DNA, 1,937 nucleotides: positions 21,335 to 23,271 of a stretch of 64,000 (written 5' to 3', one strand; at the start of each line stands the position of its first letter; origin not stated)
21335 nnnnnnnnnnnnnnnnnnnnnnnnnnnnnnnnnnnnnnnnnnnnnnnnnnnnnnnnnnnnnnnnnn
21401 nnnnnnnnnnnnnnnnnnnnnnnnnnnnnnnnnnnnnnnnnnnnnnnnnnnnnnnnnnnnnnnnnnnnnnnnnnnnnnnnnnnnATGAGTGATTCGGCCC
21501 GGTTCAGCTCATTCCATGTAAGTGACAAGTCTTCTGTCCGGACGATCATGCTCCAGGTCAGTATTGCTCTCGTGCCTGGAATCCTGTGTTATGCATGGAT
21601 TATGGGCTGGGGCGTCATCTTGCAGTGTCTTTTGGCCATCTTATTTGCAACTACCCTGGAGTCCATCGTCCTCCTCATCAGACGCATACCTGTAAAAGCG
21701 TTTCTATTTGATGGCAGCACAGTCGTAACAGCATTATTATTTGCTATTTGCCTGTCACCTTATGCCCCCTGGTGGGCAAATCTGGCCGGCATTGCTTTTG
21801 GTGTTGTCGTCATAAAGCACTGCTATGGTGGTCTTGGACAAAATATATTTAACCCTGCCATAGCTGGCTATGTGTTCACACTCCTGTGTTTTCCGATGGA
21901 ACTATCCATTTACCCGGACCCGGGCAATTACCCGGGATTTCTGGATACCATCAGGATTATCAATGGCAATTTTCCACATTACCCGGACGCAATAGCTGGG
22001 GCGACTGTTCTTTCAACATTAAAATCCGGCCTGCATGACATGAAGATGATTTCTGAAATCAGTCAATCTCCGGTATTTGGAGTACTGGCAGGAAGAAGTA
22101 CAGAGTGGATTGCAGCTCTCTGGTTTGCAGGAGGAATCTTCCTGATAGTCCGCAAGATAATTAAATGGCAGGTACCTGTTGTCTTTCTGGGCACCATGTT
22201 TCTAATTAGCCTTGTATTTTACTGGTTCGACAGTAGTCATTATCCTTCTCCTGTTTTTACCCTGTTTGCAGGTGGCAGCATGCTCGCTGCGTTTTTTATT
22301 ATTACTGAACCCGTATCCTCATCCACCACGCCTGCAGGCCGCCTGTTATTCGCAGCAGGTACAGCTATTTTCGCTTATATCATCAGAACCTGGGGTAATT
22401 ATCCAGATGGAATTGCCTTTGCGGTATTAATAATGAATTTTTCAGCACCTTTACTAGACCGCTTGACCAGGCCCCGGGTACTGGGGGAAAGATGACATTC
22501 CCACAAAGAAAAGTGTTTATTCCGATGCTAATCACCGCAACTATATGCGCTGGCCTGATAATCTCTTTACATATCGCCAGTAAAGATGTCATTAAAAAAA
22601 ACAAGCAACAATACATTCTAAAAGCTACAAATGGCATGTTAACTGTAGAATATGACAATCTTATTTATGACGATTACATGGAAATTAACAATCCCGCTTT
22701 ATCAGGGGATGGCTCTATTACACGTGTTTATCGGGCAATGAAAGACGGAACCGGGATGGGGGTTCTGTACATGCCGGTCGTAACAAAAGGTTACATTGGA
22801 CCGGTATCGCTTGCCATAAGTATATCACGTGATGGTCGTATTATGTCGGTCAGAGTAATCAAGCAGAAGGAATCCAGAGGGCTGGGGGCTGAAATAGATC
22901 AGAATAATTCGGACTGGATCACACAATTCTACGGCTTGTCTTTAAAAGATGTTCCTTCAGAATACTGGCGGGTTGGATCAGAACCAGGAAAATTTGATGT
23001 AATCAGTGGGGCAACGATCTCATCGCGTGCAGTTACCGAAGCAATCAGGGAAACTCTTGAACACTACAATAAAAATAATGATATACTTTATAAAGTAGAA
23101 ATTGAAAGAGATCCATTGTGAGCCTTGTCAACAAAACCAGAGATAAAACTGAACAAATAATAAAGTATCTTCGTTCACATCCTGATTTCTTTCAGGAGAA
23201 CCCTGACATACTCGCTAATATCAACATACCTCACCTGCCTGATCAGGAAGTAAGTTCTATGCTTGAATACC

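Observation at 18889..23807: rnfABCDG operon lacks rnfE, with a DUF484 (YigA-like) gene translationally coupled in the rnfE position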

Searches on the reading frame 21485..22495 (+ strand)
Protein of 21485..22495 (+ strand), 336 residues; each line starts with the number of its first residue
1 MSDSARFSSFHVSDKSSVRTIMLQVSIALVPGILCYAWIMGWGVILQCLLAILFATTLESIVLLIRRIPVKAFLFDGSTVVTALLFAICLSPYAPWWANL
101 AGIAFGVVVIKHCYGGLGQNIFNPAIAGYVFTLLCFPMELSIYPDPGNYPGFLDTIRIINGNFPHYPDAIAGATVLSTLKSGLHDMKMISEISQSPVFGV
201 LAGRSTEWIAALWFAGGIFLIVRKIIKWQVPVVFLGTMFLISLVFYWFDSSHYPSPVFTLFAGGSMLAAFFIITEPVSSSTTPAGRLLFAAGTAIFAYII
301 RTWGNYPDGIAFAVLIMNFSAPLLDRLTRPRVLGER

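Call 3: search_protein_families(library=pfam, proteins=[window:21485-22495:+])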
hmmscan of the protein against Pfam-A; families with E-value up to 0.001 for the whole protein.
window:21485-22495:+ (336 aa): 1 family
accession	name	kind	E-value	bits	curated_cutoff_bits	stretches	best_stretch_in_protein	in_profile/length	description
PF03116.20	NQR2_RnfD_RnfE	-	4.3e-91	305.8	27.7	1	8-334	4-296/296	NQR2, RnfD, RnfE family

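Call 4: search_protein_families(library=ncbifam, proteins=[window:21485-22495:+])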
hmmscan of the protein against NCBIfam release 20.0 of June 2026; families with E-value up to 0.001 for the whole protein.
window:21485-22495:+ (336 aa): 6 families
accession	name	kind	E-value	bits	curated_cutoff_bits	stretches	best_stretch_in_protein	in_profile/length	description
TIGR01946.1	rnfD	subfamily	2e-102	342.9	207.05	1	11-335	3-327/327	RnfABCDGE type electron transport complex subunit D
NF002011.0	PRK00816.1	equivalog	7e-97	324.7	415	1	7-335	6-349/352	electron transport complex subunit RsxD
NF003756.0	PRK05349.1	equivalog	3.4e-37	128.3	414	1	57-327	134-391/406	NADH:ubiquinone reductase (Na(+)-transporting) subunit B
NF041838.1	rnfD_Methano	equivalog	1.1e-32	113.6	400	2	11-138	10-135/285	Rnf electron transport complex subunit RnfD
TIGR01937.1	nqrB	equivalog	1.2e-32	113.4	349.9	1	53-327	130-404/413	NADH:ubiquinone reductase (Na(+)-transporting) subunit B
NF002181.0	PRK01024.1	equivalog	6.8e-20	71.2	792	2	78-150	150-222/503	Na(+)-transporting NADH-quinone reductase subunit B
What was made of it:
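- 21485..22495 (+): rnfD: membrane flavoprotein subunit with the flavinylation motif D-A-I-A-G-A-T intact. TIGR01946, 343 bits (call 4).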

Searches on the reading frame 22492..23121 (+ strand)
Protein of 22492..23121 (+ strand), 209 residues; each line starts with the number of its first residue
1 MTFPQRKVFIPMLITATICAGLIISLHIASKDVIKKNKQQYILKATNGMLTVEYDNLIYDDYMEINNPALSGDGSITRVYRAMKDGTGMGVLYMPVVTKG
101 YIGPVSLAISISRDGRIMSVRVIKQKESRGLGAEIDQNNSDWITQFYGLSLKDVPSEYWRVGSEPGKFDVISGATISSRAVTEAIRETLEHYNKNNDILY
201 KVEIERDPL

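Call 3: search_protein_families(library=pfam, proteins=[window:22492-23121:+])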
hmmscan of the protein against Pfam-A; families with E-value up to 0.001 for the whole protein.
window:22492-23121:+ (209 aa): 1 family
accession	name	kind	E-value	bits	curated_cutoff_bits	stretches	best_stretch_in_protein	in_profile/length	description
PF04205.19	FMN_bind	-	7.4e-16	59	22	1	100-190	1-77/77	FMN-binding domain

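Call 4: search_protein_families(library=ncbifam, proteins=[window:22492-23121:+])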
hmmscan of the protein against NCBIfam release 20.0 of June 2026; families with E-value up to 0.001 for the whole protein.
window:22492-23121:+ (209 aa): 13 families
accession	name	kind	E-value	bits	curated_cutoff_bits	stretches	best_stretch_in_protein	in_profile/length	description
TIGR01947.1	rnfG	subfamily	4.1e-35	121.6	102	1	12-193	4-186/187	RnfABCDGE type electron transport complex subunit G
NF002519.0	PRK01908.1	equivalog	2.2e-31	109.1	178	1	10-202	10-202/209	electron transport complex subunit RsxG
NF045876.1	RnfG_DVU2794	exception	8e-18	64.6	205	1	14-197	13-184/190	RnfABCDGE type electron transport complex subunit G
NF041840.1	rnfG_Methano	equivalog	2.1e-13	50.3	230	1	13-193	15-185/189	Rnf electron transport complex subunit RnfG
TIGR01938.1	nqrC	equivalog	9.4e-10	38.5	144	1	76-193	121-246/251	NADH:ubiquinone reductase (Na(+)-transporting) subunit C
NF003753.0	PRK05346.2-4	equivalog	1e-07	31.6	329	1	79-194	118-241/249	Na(+)-translocating NADH-quinone reductase subunit C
NF003749.0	PRK05346.1-5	equivalog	1.3e-07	31.2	255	1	75-185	123-238/261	Na(+)-translocating NADH-quinone reductase subunit C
NF003750.0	PRK05346.2-1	equivalog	9.3e-07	28.6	352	1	59-194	90-220/225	Na(+)-translocating NADH-quinone reductase subunit C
NF003754.0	PRK05346.2-5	equivalog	6.1e-06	25.8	677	1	84-149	173-237/320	Na(+)-translocating NADH-quinone reductase subunit C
NF003751.0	PRK05346.2-2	equivalog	2.7e-05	23.4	630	0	83-149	170-235/320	Na(+)-translocating NADH-quinone reductase subunit C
NF003746.0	PRK05346.1-1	equivalog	8.9e-05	21.7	337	1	75-183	124-238/264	Na(+)-translocating NADH-quinone reductase subunit C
NF003755.0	PRK05346.2-6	equivalog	0.00053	18.9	563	0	94-150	174-229/310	Na(+)-translocating NADH-quinone reductase subunit C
NF003752.0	PRK05346.2-3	equivalog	0.00057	19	617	0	62-148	149-231/316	Na(+)-translocating NADH-quinone reductase subunit C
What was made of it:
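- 22492..23121 (+): rnfG: periplasmic FMN-binding subunit with the motif D-V-I-S-G-A-T intact. TIGR01947, 121.6 bits against a cut-off of 102 (call 4).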
